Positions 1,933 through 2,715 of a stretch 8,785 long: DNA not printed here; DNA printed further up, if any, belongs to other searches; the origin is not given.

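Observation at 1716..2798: Very AT-rich three-gene antisense cassette (HTH plus two membrane or secreted unknowns) between the att site and the phage operon: candidate immunity, exclusion or abortive-infection module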

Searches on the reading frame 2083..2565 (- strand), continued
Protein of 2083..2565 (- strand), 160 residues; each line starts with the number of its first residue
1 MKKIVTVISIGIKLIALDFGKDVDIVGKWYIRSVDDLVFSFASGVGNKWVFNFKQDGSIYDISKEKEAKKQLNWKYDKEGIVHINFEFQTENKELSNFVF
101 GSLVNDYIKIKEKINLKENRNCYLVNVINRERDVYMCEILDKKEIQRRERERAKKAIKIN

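Call 44: find_encoding_contigs(protein=P0116, flank=9000, max_places=2)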
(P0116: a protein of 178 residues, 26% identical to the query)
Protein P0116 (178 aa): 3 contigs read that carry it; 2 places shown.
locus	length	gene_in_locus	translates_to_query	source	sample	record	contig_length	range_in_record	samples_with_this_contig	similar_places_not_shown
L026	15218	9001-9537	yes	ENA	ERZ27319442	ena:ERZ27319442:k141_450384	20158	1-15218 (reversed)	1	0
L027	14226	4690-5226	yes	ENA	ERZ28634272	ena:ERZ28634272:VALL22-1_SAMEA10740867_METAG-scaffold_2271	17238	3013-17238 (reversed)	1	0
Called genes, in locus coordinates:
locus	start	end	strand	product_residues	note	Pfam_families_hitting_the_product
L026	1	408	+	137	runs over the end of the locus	PF07963:N_methyl (weak)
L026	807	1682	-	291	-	PF14659:Phage_int_SAM_3 (faint), PF00589:Phage_integrase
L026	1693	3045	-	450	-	PF05840:Phage_GPA (weak), PF23343:REP_ORF2-G2P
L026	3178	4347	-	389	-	PF00263:Secretin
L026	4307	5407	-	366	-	PF04851:ResIII (weak), PF05707:Zot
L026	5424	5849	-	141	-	-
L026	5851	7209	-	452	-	-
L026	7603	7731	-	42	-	-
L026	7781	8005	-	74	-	-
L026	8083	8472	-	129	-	-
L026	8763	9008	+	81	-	-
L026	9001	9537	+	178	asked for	-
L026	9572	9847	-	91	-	PF21716:dnstrm_HI1420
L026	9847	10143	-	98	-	PF05973:Gp49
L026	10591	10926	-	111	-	PF13108:DUF3969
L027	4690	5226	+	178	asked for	-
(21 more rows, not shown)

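Call 53: search_solved_structures(query=A4, max_evalue=10)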
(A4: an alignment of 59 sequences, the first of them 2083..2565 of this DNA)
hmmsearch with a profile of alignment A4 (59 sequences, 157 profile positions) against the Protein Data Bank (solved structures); distinct sequences matched with E-value up to 10: 6.
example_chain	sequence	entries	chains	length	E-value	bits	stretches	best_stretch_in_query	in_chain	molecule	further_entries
2zyz_A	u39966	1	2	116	0.31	13.9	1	96-133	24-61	Putative uncharacterized protein PAE0789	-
9hcg_4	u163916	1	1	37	0.65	12.9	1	111-143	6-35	Large ribosomal subunit protein bL36m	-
8gyr_A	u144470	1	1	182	0.68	12.8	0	57-92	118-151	Leptospira Immunoglobulin-like protein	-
8gyr_B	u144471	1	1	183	0.7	12.8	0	57-92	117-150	LigA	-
8wil_A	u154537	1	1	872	0.97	12.3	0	11-57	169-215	Jingmen tick virus NSP1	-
1pdy_A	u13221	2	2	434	7.1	9.5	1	10-91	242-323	ENOLASE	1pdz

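Call 58: predict_structure(alignment_id=A4)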
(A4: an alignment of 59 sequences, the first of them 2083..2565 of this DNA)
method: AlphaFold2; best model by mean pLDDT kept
length: 160 residues; sequences in the alignment: 59
mean_pLDDT: 83.1   pTM: 0.74
mean pLDDT of the five models: 83.1, 82.3, 81.6, 81.0, 79.9
residues with pLDDT >= 90: 78; 70-90: 58; 50-70: 7; < 50: 17
segments of 3 or more residues with pLDDT < 50: 1-4, 6-17
pLDDT, mean of each block of 10 residues (from residue 1): 46 49 89 92 90 96 89 92 89 82 89 82 93 93 86 72
secondary structure, 60 per line:
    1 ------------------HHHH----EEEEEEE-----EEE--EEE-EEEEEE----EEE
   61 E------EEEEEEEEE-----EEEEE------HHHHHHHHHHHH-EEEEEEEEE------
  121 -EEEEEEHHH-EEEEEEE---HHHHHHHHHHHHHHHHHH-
elements in order: H19-22 E27-33 E39-41 E44-46 E48-53 E58-61 E68-76 E82-86 H93-104 E106-114 E122-127 E132-138 H142-159
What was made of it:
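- On Lipocalin / calycin fold (Pfam Lipocalin_4): The AF2 model (pLDDT 83) has eight main strands plus helices (call 58).
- The AF2 model has pLDDT 83 and pTM 0.74 (call 58).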

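Call 61: fold_search(model_id=the predicted structure, library=pdb)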
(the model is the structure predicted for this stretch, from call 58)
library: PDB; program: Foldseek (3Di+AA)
matches with E <= 10: 980; with E <= 0.001: 0
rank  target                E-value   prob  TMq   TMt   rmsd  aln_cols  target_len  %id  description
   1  4n7c                  2.1e-03  0.99  0.36  0.34   8.2       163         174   13  Structural re-examination of native Bla g 4 (released 2014-05-21)
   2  3ebk_A                3.0e-03  0.99  0.35  0.34   8.3       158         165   13  Crystal structure of major allergens, Bla g 4 from cockroaches (released 2008-12-02)
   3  4n7d                  3.5e-03  0.97  0.33  0.31   8.9       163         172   13  Selenomethionine incorporated Bla g 4 (released 2014-05-21)
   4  3ebk_B                5.2e-03  0.99  0.37  0.36   7.8       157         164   12  Crystal structure of major allergens, Bla g 4 from cockroaches (released 2008-12-02)
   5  1qqs_A                1.2e-02  0.84  0.31  0.29   8.1       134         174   10  NEUTROPHIL GELATINASE ASSOCIATED LIPOCALIN HOMODIMER (released 2000-04-21)
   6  4qae_D                1.2e-02  0.80  0.28  0.28   8.9       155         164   13  Crystal structure of an engineered lipocalin (Anticalin) in complex with human hepcidin (released 2015-05-06)
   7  4qae_A                1.3e-02  0.72  0.27  0.26  10.2       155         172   12  Crystal structure of an engineered lipocalin (Anticalin) in complex with human hepcidin (released 2015-05-06)
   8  4kt5_A                1.3e-02  0.75  0.25  0.32  10.5       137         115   14  Structure of GrlR-GrlA complex (released 2013-10-09)
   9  4kt5_B                2.0e-02  0.91  0.31  0.38   7.5       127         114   16  Structure of GrlR-GrlA complex (released 2013-10-09)
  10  4qae_B                2.2e-02  0.63  0.27  0.25  10.2       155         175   12  Crystal structure of an engineered lipocalin (Anticalin) in complex with human hepcidin (released 2015-05-06)
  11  6jhc                  3.1e-02  0.85  0.29  0.29   9.3       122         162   10  Hydroxynitrile lyase from the millipede, Chamberlinius hualienensis (ligand free) (released 2020-02-19)
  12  8vqg_C                3.3e-02  0.44  0.23  0.25  11.8       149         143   11  X-ray crystal structure of Can f 1 (released 2025-01-22)
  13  3cmp_B                3.5e-02  0.69  0.33  0.31   8.9       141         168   10  Crystal structure of Siderocalin (NGAL, Lipocalin 2) K125A mutant complexed with Ferric Enterobactin (released 2009-05-12)
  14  8vqg_A                3.5e-02  0.66  0.28  0.30   9.9       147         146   12  X-ray crystal structure of Can f 1 (released 2025-01-22)
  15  3dtq_B                3.5e-02  0.51  0.26  0.26   8.9       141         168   14  Engineered human lipocalin 2 with specificity for Y-DTPA, apo-form (released 2009-05-12)
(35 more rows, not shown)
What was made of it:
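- On Lipocalin / calycin fold (Pfam Lipocalin_4): Foldseek hits are dominated by lipocalins with probability up to 0.99, but the best E-value is 2e-3 and TM-scores are 0.25-0.37 (call 61).
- Foldseek top 50 PDB hits are nearly all lipocalins, with probability up to 0.99 (call 61).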

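Call 62: fold_search(model_id=the predicted structure, library=viral)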
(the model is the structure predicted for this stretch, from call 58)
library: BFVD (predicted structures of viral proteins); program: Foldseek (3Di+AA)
matches with E <= 10: 738; with E <= 0.001: 0
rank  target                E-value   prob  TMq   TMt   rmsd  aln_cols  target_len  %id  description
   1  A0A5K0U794            3.3e-03  0.97  0.32  0.30  16.9       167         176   14  Uncharacterized protein [Yasminevirus sp. GU-2018]
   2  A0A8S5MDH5            1.4e-02  0.92  0.31  0.20   9.1       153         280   11  Lipocalin-like domain-containing protein [Siphoviridae sp. ctHeV6]
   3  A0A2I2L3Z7            2.9e-02  0.93  0.39  0.37   9.1       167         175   16  Lipocalin [Orpheovirus IHUMI-LCC2]
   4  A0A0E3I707            5.4e-02  0.75  0.20  0.27  14.9       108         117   13  Uncharacterized protein [Synechococcus phage ACG-2014f]
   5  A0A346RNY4            5.4e-02  0.54  0.28  0.18  17.1       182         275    8  Fgf [Cryptophlebia peltastica nucleopolyhedrovirus]
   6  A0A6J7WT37            7.9e-02  0.30  0.23  0.20  10.5       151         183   10  CYTH domain containing protein [uncultured Caudovirales phage]
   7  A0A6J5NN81            9.4e-02  0.20  0.20  0.21  13.2       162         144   12  Uncharacterized protein [uncultured Caudovirales phage]
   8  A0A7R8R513            1.1e-01  0.12  0.16  0.14  15.1       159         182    7  Uncharacterized protein [Klebsiella phage vB_KvM-Eowyn]
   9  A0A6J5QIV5            1.3e-01  0.10  0.15  0.14  20.4       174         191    9  Uncharacterized protein [uncultured Caudovirales phage]
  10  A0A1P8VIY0            1.4e-01  0.06  0.12  0.11  15.4       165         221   11  Uncharacterized protein [Murid betaherpesvirus 3]
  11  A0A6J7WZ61            1.7e-01  0.51  0.28  0.38   7.1       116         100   10  Uncharacterized protein [uncultured Caudovirales phage]
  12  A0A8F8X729            1.7e-01  0.47  0.30  0.37   7.9       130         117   12  (no name in the UniProt tables at hand)
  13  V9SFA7                1.7e-01  0.41  0.18  0.27  11.5        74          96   18  Uncharacterized protein [Tunisvirus fontaine2]
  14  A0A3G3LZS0            2.2e-01  0.14  0.19  0.21  22.1       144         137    9  Uncharacterized protein [Brevibacterium phage Cantare]
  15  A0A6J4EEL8            2.3e-01  0.18  0.24  0.16  13.1       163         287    8  Uncharacterized protein [Escherichia phage EK010]
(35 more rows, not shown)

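Call 68: search_dna_similar(query=window:2083-2565:-, collection=phages, mode=protein, max_evalue=0.01)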
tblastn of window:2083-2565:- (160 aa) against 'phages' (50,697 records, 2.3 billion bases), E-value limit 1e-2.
No match.

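Call 69: find_related_loci(query=A4, collection=genome_contigs, flank=6000)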
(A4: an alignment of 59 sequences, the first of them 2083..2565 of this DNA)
Query A4 (160 aa) in genome_contigs; peptide patterns used: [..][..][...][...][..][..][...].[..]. (x = any residue, [..] = any of these).
52 stretches matched a pattern; 12 encode a relative of the query (tblastn E <= 1e-3); 12 distinct loci.
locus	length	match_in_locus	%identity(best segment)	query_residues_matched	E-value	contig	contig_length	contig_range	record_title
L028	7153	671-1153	71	1-160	2e-74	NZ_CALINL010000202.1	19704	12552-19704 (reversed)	MAG: uncultured Campylobacter sp. isolate ERR589731_bin.41_CONCOCT_v1.1_MAG ERZ773233.799, whole genome shotgun sequence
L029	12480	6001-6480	69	1-160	5e-71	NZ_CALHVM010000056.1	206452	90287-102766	MAG: uncultured Campylobacter sp. isolate ERR589469_bin.92_CONCOCT_v1.1_MAG ERZ773002.7, whole genome shotgun sequence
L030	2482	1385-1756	29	19-140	1e-8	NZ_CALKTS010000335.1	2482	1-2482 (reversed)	MAG: uncultured Campylobacter sp. isolate ERR589607_bin.23_CONCOCT_v1.1_MAG ERZ773095.17437, whole genome shotgun sequen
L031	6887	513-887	27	19-140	2e-8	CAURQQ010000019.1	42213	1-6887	MAG TPA_asm: uncultured Campylobacter sp. isolate ERR9969216_bin.5_MetaWRAP_v1.3_MAG genome assembly, contig: ERZ2161579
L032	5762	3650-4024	27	19-140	2e-8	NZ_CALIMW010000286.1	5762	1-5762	MAG: uncultured Campylobacter sp. isolate ERR589636_bin.45_CONCOCT_v1.1_MAG ERZ773055.3820, whole genome shotgun sequenc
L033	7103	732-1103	28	19-140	3e-8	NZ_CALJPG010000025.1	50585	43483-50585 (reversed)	MAG: uncultured Campylobacter sp. isolate ERR589463_bin.19_CONCOCT_v1.1_MAG ERZ772919.175, whole genome shotgun sequence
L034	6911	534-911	27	19-141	4e-8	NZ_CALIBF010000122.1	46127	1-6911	MAG: uncultured Campylobacter sp. isolate ERR589644_bin.42_CONCOCT_v1.1_MAG ERZ773083.264, whole genome shotgun sequence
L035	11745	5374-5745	27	19-140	4e-8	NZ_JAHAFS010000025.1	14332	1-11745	MAG: Campylobacter gracilis isolate L2_057_000G1_dasL2_057_000G1_metabat.metabat.43 L2_057_000G1_scaffold_1318, whole ge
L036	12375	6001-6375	27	19-140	7e-8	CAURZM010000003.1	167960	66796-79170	MAG TPA_asm: uncultured Campylobacter sp. isolate ERR9969211_bin.33_MetaWRAP_v1.3_MAG genome assembly, contig: ERZ216159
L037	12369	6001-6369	27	19-139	1e-7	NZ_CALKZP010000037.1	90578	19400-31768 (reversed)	MAG: uncultured Campylobacter sp. isolate ERR589365_bin.31_CONCOCT_v1.1_MAG ERZ772754.66, whole genome shotgun sequence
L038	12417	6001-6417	26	1-153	3e-5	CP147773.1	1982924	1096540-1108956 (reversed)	Campylobacter concisus strain RMIT-O23 chromosome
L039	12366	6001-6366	23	17-152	2e-4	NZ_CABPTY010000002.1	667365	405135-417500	Campylobacter concisus isolate 2010-112100-F, whole genome shotgun sequence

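Call 73: search_protein_families(library=pfam, proteins=[L036:5260-5880:+, L023:8709-8984:+, L036:5006-5260:+, L023:8500-8709:+], max_evalue=0.1)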
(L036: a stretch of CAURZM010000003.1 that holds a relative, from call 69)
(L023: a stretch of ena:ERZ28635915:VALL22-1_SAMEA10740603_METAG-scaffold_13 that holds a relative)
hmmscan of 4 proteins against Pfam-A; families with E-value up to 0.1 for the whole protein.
L036:5260-5880:+ (206 aa): 5 families
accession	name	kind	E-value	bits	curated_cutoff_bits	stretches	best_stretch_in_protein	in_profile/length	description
PF04471.18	Mrr_cat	-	1.1e-13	51.7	21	1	89-188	6-96/115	Restriction endonuclease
PF10356.15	RRG7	-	0.014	15.2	22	1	131-189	86-140/185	Required for respiratory growth protein 7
PF08378.17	NERD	-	0.016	16.1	22.1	1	88-155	1-73/111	Nuclease-related domain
PF20614.3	Mycovirus_RNAse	-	0.024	15.8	33.9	0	150-196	2-48/77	Homologues of viral RNAse III, found in viruses infecting fungi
PF12698.13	ABC2_membrane_3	-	0.038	13.5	31.6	1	2-111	6-107/347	ABC-2 family transporter protein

L023:8709-8984:+ (91 aa): 0 families

L036:5006-5260:+ (84 aa): 14 families
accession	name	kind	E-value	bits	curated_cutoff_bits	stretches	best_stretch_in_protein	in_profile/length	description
PF12728.13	HTH_17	-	6.7e-05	23.5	27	1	1-25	2-26/51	Helix-turn-helix domain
PF00196.25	GerE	-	0.00012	22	23.5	1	1-23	18-40/57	Bacterial regulatory proteins, luxR family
PF13384.12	HTH_23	-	0.00048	20.3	24.6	1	1-23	18-40/50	Homeodomain-like domain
PF13022.12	HTH_Tnp_1_2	-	0.00054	20.5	27.9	1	1-57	27-78/122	Helix-turn-helix of insertion element transposase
PF06056.18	Terminase_5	-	0.0011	19.3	20.3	1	3-23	16-36/58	Putative ATPase subunit of terminase (gpP-like)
PF13518.12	HTH_28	-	0.0023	18.4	25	1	2-23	14-35/52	Helix-turn-helix domain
PF04218.19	CENP-B_N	-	0.0064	16.6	21.2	1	4-27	26-49/53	CENP-B N-terminal DNA-binding domain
PF12844.13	HTH_19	-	0.0072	16.6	30.2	1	1-58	13-62/64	Helix-turn-helix domain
PF01527.26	HTH_Tnp_1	-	0.011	16.4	24.1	1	3-25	26-48/75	Transposase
PF13551.12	HTH_29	-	0.014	15.9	28.1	1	2-22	14-34/64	Winged helix-turn helix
PF16677.11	GP3_package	-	0.015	15.9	29.4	1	6-42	39-76/105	DNA-packaging protein gp3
PF08281.18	Sigma70_r4_2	-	0.02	15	25.7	1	1-20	27-46/54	Sigma-70, region 4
PF10336.14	DUF2420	-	0.027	14.9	23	1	17-66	28-76/108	Protein of unknown function (DUF2420)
PF08822.17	DUF1804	-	0.05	14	29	1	2-26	21-45/164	Protein of unknown function (DUF1804)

L023:8500-8709:+ (69 aa): 16 families
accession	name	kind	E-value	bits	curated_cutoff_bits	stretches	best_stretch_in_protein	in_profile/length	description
PF01381.28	HTH_3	-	3e-05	24.4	23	1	1-24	10-33/55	Helix-turn-helix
PF13443.12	HTH_26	-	0.00033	21.3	22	1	1-30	11-40/63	Cro/C1-type HTH DNA-binding domain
PF07022.19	Phage_CI_repr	-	0.0035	18.1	22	1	2-22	14-34/65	Bacteriophage CI repressor helix-turn-helix domain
PF13022.12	HTH_Tnp_1_2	-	0.0066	17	27.9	1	1-45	27-67/122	Helix-turn-helix of insertion element transposase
PF12844.13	HTH_19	-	0.011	16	30.2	1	1-24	13-36/64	Helix-turn-helix domain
PF14225.11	MOR2-PAG1_C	-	0.014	15.6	25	1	3-57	37-89/252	Cell morphogenesis C-terminal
PF13384.12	HTH_23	-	0.015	15.5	24.6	1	1-21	18-38/50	Homeodomain-like domain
PF00376.29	MerR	-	0.026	14.8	28.2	1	5-23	4-22/38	MerR family regulatory protein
PF08279.18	HTH_11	-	0.03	14.6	25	1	2-17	17-32/55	HTH domain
PF16677.11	GP3_package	-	0.032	14.8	29.4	1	4-47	37-77/105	DNA-packaging protein gp3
PF13545.12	HTH_Crp_2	-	0.035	14.5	27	1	1-18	23-40/70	Crp-like helix-turn-helix domain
PF23125.1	Xre-MbcA-ParS_M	-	0.035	14.3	27.8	1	5-30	6-30/51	Antitoxin Xre/MbcA/ParS-like, middle domain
PF12728.13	HTH_17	-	0.04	14.6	27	0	1-20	2-21/51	Helix-turn-helix domain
PF08826.15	DMPK_coil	-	0.069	13.7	22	0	36-68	5-37/61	DMPK coiled coil domain like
PF12840.13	HTH_20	-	0.088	13.2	27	0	1-18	19-36/51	Helix-turn-helix domain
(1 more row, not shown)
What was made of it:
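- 2562..2798 (-): 78-aa helix-turn-helix protein, the likely phage repressor. The HTH lies in residues 3-25, followed by a helical C-terminal half. Its stop codon overlaps the start codon of the 160-aa gene (ATGA). The positional orthologue in L023 passes Pfam HTH_3 (24.4 bits against a cut-off of 23, call 73).
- On Cro/C1-type (XRE-like) phage repressor: The positional orthologue in L023 passes HTH_3 (24.4 against 23), and the one in L036 hits HTH_17 at E 6.7e-5 (call 73).
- TM-anchored Mrr_cat nucleases occupy the slot elsewhere (Pfam E 1e-13, call 73).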

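Call 74: search_protein_families(library=padloc, proteins=[L036:5260-5880:+, L023:8709-8984:+], max_evalue=0.1)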
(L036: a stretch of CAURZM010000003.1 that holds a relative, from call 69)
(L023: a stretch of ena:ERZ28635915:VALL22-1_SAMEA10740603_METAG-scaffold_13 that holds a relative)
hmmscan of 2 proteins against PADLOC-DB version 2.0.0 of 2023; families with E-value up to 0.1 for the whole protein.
L036:5260-5880:+ (206 aa): 2 families
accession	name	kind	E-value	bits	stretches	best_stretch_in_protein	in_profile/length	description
PDLC04819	PDC-S02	-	8.7e-08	29.8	1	41-155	147-266/334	-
PDLC00631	ZorD1|ZorD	-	1.2e-07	27.9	1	85-193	946-1046/1071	"SWI2/SNF2 helicase, Mrr-like nuclease"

L023:8709-8984:+ (91 aa): 0 families

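Call 94: search_protein_families(library=ncbifam, proteins=[window:2083-2565:-], max_evalue=0.1)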
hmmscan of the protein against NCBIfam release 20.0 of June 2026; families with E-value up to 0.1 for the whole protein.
window:2083-2565:- (160 aa): 1 family
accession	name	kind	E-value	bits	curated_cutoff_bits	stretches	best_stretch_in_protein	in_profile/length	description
TIGR03066.1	Gem_osc_para_1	paralog_domain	0.085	13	93.25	0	24-97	30-93/121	TIGR03066 family protein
